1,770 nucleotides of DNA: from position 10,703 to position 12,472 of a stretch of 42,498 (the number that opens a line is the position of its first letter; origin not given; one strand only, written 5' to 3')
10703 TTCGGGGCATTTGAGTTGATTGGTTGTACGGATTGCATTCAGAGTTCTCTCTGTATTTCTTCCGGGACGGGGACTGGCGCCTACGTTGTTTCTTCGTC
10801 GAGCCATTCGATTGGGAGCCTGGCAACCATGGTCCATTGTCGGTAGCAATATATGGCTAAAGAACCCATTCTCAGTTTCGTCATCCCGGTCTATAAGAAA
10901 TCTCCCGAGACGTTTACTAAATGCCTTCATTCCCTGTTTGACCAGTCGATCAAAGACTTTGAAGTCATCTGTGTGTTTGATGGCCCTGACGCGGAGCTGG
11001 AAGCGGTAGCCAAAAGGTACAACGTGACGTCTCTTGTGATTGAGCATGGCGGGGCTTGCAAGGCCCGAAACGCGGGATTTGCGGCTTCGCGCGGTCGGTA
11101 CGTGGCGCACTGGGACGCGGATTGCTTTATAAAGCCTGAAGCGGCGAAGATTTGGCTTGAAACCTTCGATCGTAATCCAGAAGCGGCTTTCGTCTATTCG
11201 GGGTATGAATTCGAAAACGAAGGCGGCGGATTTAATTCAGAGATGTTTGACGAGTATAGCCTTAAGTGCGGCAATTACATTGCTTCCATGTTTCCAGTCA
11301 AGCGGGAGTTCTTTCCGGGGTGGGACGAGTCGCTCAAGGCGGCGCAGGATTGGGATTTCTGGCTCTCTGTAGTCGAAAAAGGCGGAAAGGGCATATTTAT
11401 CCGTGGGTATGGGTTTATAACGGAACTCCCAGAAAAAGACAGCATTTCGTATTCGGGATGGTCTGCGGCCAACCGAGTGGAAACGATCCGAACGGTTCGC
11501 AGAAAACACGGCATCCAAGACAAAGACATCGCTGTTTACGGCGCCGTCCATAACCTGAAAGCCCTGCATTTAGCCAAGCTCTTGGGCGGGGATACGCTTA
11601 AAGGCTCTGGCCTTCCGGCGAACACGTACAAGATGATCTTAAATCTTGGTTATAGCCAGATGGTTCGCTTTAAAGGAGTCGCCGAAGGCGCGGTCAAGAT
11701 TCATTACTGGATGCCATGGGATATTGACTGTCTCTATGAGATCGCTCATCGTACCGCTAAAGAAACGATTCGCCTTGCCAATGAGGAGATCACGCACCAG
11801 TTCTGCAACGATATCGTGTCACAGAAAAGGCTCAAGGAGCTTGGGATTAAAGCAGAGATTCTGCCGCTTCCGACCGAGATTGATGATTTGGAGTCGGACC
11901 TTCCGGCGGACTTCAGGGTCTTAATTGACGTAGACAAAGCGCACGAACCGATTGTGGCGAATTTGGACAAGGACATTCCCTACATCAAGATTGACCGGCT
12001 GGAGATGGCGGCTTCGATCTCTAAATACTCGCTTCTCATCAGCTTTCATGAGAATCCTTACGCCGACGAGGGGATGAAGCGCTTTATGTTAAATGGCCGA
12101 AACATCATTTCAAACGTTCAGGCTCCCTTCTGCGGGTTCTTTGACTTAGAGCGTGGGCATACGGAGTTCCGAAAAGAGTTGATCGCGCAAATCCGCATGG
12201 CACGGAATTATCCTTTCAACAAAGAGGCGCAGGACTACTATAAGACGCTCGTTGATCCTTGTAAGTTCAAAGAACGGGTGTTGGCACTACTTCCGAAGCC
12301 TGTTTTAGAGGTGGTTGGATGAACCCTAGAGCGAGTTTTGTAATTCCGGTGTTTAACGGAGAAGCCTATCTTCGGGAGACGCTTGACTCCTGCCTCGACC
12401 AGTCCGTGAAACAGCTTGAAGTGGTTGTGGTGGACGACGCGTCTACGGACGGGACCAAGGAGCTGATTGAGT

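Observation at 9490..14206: Four-gene glycosyltransferase island between the major capsid gene and the adaptor/tail genes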

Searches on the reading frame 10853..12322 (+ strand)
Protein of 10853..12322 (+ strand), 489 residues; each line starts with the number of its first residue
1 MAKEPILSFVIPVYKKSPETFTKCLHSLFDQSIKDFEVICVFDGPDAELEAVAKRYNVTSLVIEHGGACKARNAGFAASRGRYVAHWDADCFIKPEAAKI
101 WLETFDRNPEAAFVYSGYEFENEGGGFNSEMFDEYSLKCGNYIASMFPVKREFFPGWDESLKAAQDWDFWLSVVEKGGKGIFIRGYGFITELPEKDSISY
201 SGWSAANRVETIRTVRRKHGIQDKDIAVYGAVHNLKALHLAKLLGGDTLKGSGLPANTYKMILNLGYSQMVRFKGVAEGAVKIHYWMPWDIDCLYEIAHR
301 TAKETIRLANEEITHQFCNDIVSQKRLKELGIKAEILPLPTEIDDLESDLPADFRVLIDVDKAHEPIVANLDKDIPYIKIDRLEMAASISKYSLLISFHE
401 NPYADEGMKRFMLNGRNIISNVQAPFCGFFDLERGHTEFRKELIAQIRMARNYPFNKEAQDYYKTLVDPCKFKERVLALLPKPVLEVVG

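Call 3: search_protein_families(library=pfam, proteins=[window:10853-12322:+], max_evalue=0.1)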
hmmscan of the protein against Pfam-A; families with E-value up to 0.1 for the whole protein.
window:10853-12322:+ (489 aa): 4 families
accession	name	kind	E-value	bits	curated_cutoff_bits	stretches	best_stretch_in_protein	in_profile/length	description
PF00535.33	Glycos_transf_2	-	9.3e-22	78.2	23.3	1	8-128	1-126/168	Glycosyl transferase family 2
PF13641.12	Glyco_tranf_2_3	-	5.9e-06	26.9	27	1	7-114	3-119/230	Glycosyltransferase like family 2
PF10111.15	Glyco_tranf_2_2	-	1.3e-05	25.3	27.3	1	10-124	3-130/276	Glycosyltransferase like family 2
PF11823.13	Se_S_carrier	-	0.055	13.4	25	0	324-344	16-36/69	Putative Se/S carrier protein-like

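Call 4: search_protein_families(library=phrogs, proteins=[window:10853-12322:+], max_evalue=0.01)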
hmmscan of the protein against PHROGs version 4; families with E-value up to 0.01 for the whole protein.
window:10853-12322:+ (489 aa): 2 families
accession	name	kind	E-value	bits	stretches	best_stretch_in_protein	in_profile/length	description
phrog_22088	-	unknown function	0.0019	18.3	1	8-94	63-157/377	-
phrog_33109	-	unknown function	0.0063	17.9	0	410-476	13-81/82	-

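Call 20: find_homologous_proteins(query=window:10853-12322:+, max_evalue=0.001)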
Query window:10853-12322:+ (489 aa): 495 proteins with E <= 0.001 among 8000 candidates; the best 120 are listed.
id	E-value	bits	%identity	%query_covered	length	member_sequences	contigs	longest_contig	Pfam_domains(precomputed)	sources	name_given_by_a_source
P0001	0.0e+0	1013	87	100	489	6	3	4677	PF10111.15,PF13641.13,PF00535.33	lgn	-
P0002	1.3e-291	986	86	98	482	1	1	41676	PF10111.15,PF00535.33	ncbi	-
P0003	8.6e-280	947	81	99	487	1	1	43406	PF10111.15,PF13641.13,PF00535.33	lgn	-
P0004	1.1e-277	940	81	99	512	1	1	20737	PF10111.15,PF13641.13,PF00535.33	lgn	-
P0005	3.8e-274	928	79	99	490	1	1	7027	PF00535.33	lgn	-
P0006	4.8e-273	925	80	99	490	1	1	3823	PF10111.15,PF00535.33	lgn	-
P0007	1.6e-271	920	80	99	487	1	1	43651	PF10111.15,PF00535.33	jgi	jgi:glycosyltransferase involved in cell wall biosynthesis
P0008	1.9e-270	916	78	100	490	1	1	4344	PF10111.15,PF00535.33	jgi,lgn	jgi:glycosyltransferase involved in cell wall biosynthesis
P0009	1.2e-267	907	79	99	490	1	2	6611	PF10111.15,PF13641.13,PF00535.33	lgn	-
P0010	1.9e-264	896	78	100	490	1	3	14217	PF10111.15,PF13641.13,PF00535.33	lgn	-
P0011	3.6e-264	895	77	100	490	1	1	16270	PF10111.15,PF13641.13,PF00535.33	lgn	-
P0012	9.3e-261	884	76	100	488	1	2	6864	PF10111.15,PF13641.13,PF00535.33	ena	-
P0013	2.2e-258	876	76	100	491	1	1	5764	PF10111.15,PF13641.13,PF00535.33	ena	-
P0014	3.7e-256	869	75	100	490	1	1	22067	PF10111.15,PF13641.13,PF00535.33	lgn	-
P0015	1.5e-255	867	75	99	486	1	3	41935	PF10111.15,PF00535.33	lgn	-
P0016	9.9e-255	864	75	100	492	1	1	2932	PF10111.15,PF13641.13,PF00535.33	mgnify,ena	mgnify:CR=1 FL=1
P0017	1.3e-252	857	75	100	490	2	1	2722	PF10111.15,PF13641.13,PF00535.33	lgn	-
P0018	5.8e-246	835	72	99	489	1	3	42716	PF10111.15,PF00535.33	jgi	jgi:glycosyltransferase involved in cell wall biosynthesis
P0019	5.2e-237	806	70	100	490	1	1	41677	PF10111.15,PF00535.33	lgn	-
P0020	2.7e-236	803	69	100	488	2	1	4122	PF10111.15,PF00535.33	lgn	-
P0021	1.9e-234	797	69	100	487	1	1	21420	PF10111.15,PF13641.13,PF00535.33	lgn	-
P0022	2.9e-234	797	68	100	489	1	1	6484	PF10111.15,PF13641.13,PF00535.33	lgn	-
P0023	2.4e-233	794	69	100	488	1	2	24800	PF10111.15,PF13641.13,PF00535.33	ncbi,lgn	-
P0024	1.2e-231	788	69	100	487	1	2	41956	PF10111.15,PF00535.33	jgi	jgi:glycosyltransferase involved in cell wall biosynthesis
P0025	1.0e-229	782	68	99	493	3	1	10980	PF00535.33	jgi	jgi:glycosyltransferase involved in cell wall biosynthesis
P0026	6.3e-216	736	65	100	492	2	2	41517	PF00535.33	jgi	jgi:glycosyltransferase involved in cell wall biosynthesis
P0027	7.9e-216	736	65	99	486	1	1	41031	PF10111.15,PF00535.33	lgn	-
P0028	1.1e-214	732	65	99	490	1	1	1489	PF10111.15,PF13641.13,PF00535.33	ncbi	-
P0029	4.6e-214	730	64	100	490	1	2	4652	PF10111.15,PF00535.33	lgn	-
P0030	8.8e-214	729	64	100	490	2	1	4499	PF10111.15,PF00535.33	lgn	-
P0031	7.3e-213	726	64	100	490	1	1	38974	PF10111.15,PF00535.33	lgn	-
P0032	7.6e-212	723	64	99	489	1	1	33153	PF10111.15,PF13641.13,PF00535.33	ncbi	-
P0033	9.5e-212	722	63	100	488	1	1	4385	PF10111.15,PF13641.13,PF00535.33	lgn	-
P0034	1.7e-210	718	63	100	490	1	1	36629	PF10111.15,PF00535.33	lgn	-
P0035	3.5e-210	717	63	99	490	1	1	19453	PF10111.15,PF13641.13,PF00535.33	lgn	-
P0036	5.0e-209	713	63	100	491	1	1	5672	PF10111.15,PF00535.33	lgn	-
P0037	1.7e-206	705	62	98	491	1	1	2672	PF10111.15,PF13641.13,PF00535.33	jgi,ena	-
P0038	5.9e-206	703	61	100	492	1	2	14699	PF10111.15,PF00535.33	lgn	-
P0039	1.1e-204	699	61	100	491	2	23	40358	PF10111.15,PF13641.13,PF00535.33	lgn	-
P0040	8.1e-204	696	61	100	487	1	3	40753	PF00535.33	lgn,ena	-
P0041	7.4e-199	680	61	100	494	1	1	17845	PF00535.33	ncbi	-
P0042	9.8e-197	673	60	99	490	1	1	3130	PF13641.13,PF00535.33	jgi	-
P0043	2.5e-196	672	60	100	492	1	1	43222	PF10111.15,PF13641.13,PF00535.33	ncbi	-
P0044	1.0e-195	669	59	100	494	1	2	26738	PF00535.33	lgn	-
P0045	3.4e-195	668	59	100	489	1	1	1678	PF10111.15,PF00535.33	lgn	-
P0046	3.9e-193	661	59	99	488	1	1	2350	PF13641.13,PF00535.33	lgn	-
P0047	1.3e-191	656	59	99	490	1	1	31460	PF10111.15,PF00535.33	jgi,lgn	jgi:glycosyltransferase involved in cell wall biosynthesis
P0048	3.8e-191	654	59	100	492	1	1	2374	PF13641.13,PF00535.33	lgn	-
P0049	7.7e-189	647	59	97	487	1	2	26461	PF10111.15,PF00535.33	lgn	-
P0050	7.1e-188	644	58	100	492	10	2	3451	PF13641.13,PF00535.33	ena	-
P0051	7.2e-188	644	58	100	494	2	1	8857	PF00535.33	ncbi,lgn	-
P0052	2.4e-187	642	59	100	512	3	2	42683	PF10111.15,PF00535.33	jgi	-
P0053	1.9e-186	639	57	100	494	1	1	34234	PF13641.13,PF00535.33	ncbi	-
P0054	1.1e-185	636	56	100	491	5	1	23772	PF10111.15,PF13641.13,PF00535.33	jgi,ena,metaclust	metaclust:\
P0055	2.8e-185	635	56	100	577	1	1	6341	PF10111.15,PF00535.33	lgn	-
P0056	2.5e-184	632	57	100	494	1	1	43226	PF10111.15,PF13641.13,PF00535.33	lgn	-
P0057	8.7e-184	630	57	99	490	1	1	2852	PF10111.15,PF13641.13,PF00535.33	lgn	-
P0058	2.3e-183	629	57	99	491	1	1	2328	PF00535.33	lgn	-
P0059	1.0e-182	627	55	100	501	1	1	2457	PF10111.15,PF13641.13,PF00535.33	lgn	-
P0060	1.1e-182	627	54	100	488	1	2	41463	PF10111.15,PF13641.13,PF00535.33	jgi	jgi:glycosyltransferase involved in cell wall biosynthesis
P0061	3.7e-182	625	55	98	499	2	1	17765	PF10111.15,PF13641.13,PF00535.33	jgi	jgi:glycosyltransferase involved in cell wall biosynthesis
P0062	2.0e-181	622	55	98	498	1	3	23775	PF10111.15,PF13641.13,PF00535.33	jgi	jgi:glycosyltransferase involved in cell wall biosynthesis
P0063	4.8e-181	621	55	100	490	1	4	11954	PF13641.13,PF00535.33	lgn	-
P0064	7.0e-180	617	55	100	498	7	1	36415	PF10111.15,PF13641.13,PF00535.33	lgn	-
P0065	7.8e-180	617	55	100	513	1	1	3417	PF10111.15,PF13641.13,PF00535.33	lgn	-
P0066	2.5e-179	615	54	98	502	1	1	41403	PF10111.15,PF13641.13,PF00535.33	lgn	-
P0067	2.8e-179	615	56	99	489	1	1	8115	PF00535.33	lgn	-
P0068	6.7e-179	614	54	100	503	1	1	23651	PF10111.15,PF13641.13,PF00535.33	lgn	-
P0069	1.3e-178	613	57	100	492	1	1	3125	PF13641.13,PF00535.33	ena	-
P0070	1.3e-176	606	54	100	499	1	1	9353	PF10111.15,PF00535.33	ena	-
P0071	2.3e-176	606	55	100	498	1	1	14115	PF10111.15,PF00535.33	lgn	-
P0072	2.7e-176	605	54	98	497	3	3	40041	PF10111.15,PF13641.13,PF00535.33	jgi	jgi:glycosyltransferase involved in cell wall biosynthesis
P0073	1.9e-175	603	55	100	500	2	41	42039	PF10111.15,PF13641.13,PF00535.33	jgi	jgi:glycosyltransferase involved in cell wall biosynthesis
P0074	1.8e-174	599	55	98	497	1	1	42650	PF10111.15,PF13641.13,PF00535.33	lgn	-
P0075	2.0e-174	599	53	98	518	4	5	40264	PF10111.15,PF13641.13,PF00535.33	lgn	-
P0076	7.0e-172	591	55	99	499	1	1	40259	PF10111.15,PF00535.33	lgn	-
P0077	9.7e-171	587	53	98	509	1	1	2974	PF10111.15,PF13641.13,PF00535.33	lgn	-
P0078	8.1e-170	584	54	99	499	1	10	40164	PF10111.15,PF13641.13,PF00535.33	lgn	-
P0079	4.4e-169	582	53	97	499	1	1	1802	PF10111.15,PF00535.33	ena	-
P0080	3.4e-166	572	53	100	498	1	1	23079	PF10111.15,PF00535.33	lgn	-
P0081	1.5e-163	563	52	100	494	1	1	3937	PF10111.15,PF13641.13,PF00535.33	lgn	-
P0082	1.9e-161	556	50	97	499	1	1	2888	PF10111.15,PF13641.13,PF00535.33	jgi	jgi:glycosyltransferase involved in cell wall biosynthesis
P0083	5.8e-159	548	54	100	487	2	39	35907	PF10111.15,PF00535.33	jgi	jgi:glycosyltransferase involved in cell wall biosynthesis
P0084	6.2e-159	548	50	100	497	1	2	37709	PF10111.15,PF13641.13,PF00535.33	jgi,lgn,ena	jgi:hypothetical protein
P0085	3.3e-158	546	50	99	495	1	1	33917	PF10111.15,PF13641.13,PF00535.33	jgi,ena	-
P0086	6.2e-157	542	51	100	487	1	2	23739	PF10111.15,PF00535.33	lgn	-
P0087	3.2e-156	539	49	99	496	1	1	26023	PF10111.15,PF00535.33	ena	-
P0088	1.5e-155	537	48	99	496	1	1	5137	PF10111.15,PF13641.13,PF00535.33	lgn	-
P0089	1.6e-155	537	52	100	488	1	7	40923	PF00535.33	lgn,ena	-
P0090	4.2e-155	536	51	100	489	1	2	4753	PF10111.15,PF00535.33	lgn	-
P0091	1.4e-153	531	51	99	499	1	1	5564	PF10111.15,PF00535.33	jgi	jgi:glycosyltransferase involved in cell wall biosynthesis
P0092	4.7e-153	529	50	100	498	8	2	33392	PF10111.15,PF13641.13,PF00535.33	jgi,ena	-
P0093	1.8e-152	527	51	100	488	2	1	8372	PF10111.15,PF13641.13,PF00535.33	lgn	-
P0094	2.2e-152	527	50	100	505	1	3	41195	PF10111.15,PF00535.33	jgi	jgi:glycosyltransferase involved in cell wall biosynthesis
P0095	4.6e-152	526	49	99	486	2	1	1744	PF00535.33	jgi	-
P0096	2.0e-151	523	50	100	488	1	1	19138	PF10111.15,PF13641.13,PF00535.33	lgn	-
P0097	4.8e-150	519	51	100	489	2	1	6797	PF10111.15,PF13641.13,PF00535.33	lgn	-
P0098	5.4e-149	515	49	99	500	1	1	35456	PF10111.15,PF00535.33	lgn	-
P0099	1.4e-148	514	48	98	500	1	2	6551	PF10111.15,PF00535.33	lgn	-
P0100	2.3e-148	513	50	99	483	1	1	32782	PF13641.13,PF00535.33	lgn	-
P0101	3.9e-148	513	47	100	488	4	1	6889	PF13641.13,PF00535.33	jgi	jgi:hypothetical protein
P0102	1.4e-147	511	48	98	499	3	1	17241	PF10111.15,PF00535.33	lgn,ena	-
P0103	2.7e-147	510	48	99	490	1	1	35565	PF10111.15,PF13641.13,PF00535.33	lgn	-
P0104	6.6e-147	509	49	98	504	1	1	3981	PF10111.15,PF00535.33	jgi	jgi:glycosyltransferase involved in cell wall biosynthesis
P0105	7.0e-147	508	50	98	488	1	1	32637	PF10111.15,PF13641.13,PF00535.33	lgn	-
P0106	9.6e-147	508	48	100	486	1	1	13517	PF13641.13,PF00535.33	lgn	-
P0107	9.7e-147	508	49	99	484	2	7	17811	PF13641.13,PF00535.33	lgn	-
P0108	9.9e-147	508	51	97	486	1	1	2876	PF00535.33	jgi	jgi:glycosyltransferase involved in cell wall biosynthesis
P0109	1.0e-146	508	49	99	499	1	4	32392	PF10111.15,PF00535.33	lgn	-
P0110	1.2e-146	508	49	98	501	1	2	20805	PF10111.15,PF00535.33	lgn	-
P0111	1.5e-146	507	48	99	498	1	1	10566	PF10111.15,PF13641.13,PF00535.33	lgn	-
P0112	1.6e-146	507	49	99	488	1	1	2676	PF00535.33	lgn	-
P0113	2.0e-146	507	48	100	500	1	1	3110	PF10111.15,PF13641.13,PF00535.33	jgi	jgi:glycosyltransferase involved in cell wall biosynthesis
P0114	2.5e-146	507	49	100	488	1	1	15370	PF10111.15,PF13641.13,PF00535.33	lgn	-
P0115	3.0e-146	506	48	100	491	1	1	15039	PF10111.15,PF00535.33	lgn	-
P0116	5.3e-146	506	49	100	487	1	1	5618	PF10111.15,PF13641.13,PF00535.33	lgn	-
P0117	7.9e-146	505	49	100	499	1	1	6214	PF10111.15,PF13641.13,PF00535.33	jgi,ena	-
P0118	8.8e-146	505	49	100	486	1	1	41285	PF13641.13,PF00535.33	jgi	jgi:hypothetical protein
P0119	9.1e-146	505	48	100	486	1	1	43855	PF13641.13,PF00535.33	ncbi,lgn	-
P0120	1.3e-145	504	47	100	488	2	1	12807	PF10111.15,PF13641.13,PF00535.33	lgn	-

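Call 22: list_cluster_members(proteins=[P0002, P0043, P0032, P0053, P0119, P0023])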
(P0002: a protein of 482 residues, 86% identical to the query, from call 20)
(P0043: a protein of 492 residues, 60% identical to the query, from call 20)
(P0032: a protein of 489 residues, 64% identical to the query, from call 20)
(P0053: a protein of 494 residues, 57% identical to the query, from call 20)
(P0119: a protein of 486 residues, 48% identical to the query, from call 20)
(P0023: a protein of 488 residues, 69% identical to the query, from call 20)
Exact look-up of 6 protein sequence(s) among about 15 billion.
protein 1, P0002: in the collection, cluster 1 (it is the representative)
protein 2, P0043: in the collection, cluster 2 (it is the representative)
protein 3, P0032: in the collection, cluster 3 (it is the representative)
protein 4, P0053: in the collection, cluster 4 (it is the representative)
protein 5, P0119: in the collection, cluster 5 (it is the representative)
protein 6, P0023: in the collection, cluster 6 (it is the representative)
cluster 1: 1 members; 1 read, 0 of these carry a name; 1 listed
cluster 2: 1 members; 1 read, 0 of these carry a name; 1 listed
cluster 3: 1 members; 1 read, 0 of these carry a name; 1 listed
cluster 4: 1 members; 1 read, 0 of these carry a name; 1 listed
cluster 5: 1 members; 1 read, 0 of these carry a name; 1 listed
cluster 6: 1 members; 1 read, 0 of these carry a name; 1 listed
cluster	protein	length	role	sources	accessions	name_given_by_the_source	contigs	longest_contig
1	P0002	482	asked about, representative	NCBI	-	-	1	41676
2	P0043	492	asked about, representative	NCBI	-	-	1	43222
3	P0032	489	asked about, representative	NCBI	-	-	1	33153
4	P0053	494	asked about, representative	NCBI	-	-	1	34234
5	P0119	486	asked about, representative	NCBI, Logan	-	-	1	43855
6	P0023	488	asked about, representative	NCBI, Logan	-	-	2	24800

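Call 24: find_encoding_contigs(protein=P0002, flank=10000, max_places=3)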
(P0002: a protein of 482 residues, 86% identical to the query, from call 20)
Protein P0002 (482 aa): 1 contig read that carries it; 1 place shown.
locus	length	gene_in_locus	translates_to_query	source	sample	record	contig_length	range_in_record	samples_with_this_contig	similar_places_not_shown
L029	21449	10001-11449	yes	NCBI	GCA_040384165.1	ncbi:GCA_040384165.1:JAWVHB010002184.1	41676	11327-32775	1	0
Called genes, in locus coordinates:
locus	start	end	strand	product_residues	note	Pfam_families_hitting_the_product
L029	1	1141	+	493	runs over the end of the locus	PF02310:B12-binding, PF04055:Radical_SAM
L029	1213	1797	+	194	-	-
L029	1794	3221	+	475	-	PF17289:Terminase_6C (weak)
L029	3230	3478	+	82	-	-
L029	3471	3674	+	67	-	-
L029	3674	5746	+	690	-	PF23899:SU10_portal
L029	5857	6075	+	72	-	-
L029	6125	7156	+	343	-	-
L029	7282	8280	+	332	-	-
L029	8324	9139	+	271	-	-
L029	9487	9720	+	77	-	-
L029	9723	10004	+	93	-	-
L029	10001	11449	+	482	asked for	PF00535:Glycos_transf_2, PF10111:Glyco_tranf_2_2 (faint)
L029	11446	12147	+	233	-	PF00535:Glycos_transf_2, PF10111:Glyco_tranf_2_2, PF13641:Glyco_tranf_2_3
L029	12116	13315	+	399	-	PF13692:Glyco_trans_1_4 (weak), PF13524:Glyco_trans_1_2 (weak), PF00534:Glycos_transf_1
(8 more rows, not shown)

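Call 29: search_solved_structures(query=A1, max_evalue=0.01)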
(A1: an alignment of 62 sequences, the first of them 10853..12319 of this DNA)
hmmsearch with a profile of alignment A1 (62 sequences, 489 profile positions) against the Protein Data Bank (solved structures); distinct sequences matched with E-value up to 0.01: 29.
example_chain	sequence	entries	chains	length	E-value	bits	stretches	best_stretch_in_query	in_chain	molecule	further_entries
2z87_A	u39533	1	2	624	1.5e-24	89.6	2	3-177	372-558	Chondroitin synthase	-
2z86_A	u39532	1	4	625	1.5e-24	89.6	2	3-177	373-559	Chondroitin synthase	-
5hea_A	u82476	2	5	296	7.8e-16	60.8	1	4-93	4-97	Putative glycosyltransferase (GalT1)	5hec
3bcv_A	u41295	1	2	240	1.4e-13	53.4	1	4-122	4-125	Putative glycosyltransferase protein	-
9jma_A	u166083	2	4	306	2.3e-11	46.1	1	6-174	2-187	GalNAc(5)-diNAcBac-PP-undecaprenol beta-1,3-glucosyltransferase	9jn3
6p61_A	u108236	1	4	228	7.5e-10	41.1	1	1-129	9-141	Glycosyltransferase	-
5tze_C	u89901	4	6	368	1.8e-09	39.8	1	7-105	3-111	Glycosyl transferase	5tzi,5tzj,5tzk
5tz8_A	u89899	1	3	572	4e-09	38.7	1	7-104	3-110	Glycosyl transferase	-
8bz8_A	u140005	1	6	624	1.3e-07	33.7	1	2-121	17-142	Glycosyltransferase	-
8bz4_A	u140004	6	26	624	1.3e-07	33.7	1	2-121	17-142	Glycosyltransferase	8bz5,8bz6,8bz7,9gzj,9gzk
3l7m_A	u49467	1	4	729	2e-07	33.1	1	10-175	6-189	Teichoic acid biosynthesis protein F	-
3l7i_A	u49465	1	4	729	2.8e-07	32.6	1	10-175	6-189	Teichoic acid biosynthesis protein F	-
3l7j_A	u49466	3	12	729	3e-07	32.5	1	10-175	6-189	Teichoic acid biosynthesis protein F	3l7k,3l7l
5eke_A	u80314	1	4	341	1.5e-06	30.2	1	6-117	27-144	Uncharacterized glycosyltransferase sll0501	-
5ekp_C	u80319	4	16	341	1.5e-06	30.2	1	6-117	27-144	Uncharacterized glycosyltransferase sll0501 | Glycosyltransferase sll0501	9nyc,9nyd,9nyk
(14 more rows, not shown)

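Call 32: predict_structure(alignment_id=A1)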
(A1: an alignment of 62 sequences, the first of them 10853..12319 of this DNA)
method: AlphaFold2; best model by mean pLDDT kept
length: 489 residues; sequences in the alignment: 62
mean_pLDDT: 91.7   pTM: 0.85
mean pLDDT of the five models: 91.7, 91.1, 90.5, 90.2, 88.5
residues with pLDDT >= 90: 352; 70-90: 129; 50-70: 6; < 50: 2
segments of 3 or more residues with pLDDT < 50: none
pLDDT, mean of each block of 10 residues (from residue 1): 87 95 98 96 97 98 96 98 97 96 97 97 88 96 96 97 94 98 95 75 85 96 96 91 96 93 92 92 91 82 85 93 90 93 86 95 89 94 86 93 81 94 87 80 94 95 91 96 65
secondary structure, 60 per line:
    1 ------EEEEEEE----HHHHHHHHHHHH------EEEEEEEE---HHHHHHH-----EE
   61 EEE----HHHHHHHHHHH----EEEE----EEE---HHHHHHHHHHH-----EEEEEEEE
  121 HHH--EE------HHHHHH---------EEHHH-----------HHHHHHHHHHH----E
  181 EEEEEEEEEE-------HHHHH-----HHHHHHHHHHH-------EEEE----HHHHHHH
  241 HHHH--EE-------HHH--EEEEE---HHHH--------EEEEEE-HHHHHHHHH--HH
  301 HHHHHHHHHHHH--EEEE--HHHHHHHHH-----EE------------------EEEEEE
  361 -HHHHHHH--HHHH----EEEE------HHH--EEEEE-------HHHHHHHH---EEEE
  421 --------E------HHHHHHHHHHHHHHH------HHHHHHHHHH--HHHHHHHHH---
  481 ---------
elements in order: E7-13 H18-29 E36-43 H47-53 E59-63 H68-78 E83-86 E91-93 H97-107 E113-120 H134-139 H165-175 E180-190 H198-202 H208-218 E226-229 H234-244 E261-265 H269-272 E281-286 H288-296 H299-312 E315-318 H321-329 E355-360 H362-368 H371-374 E379-382 E394-398 H406-413 E417-420 H436-450 H457-466 H469-477
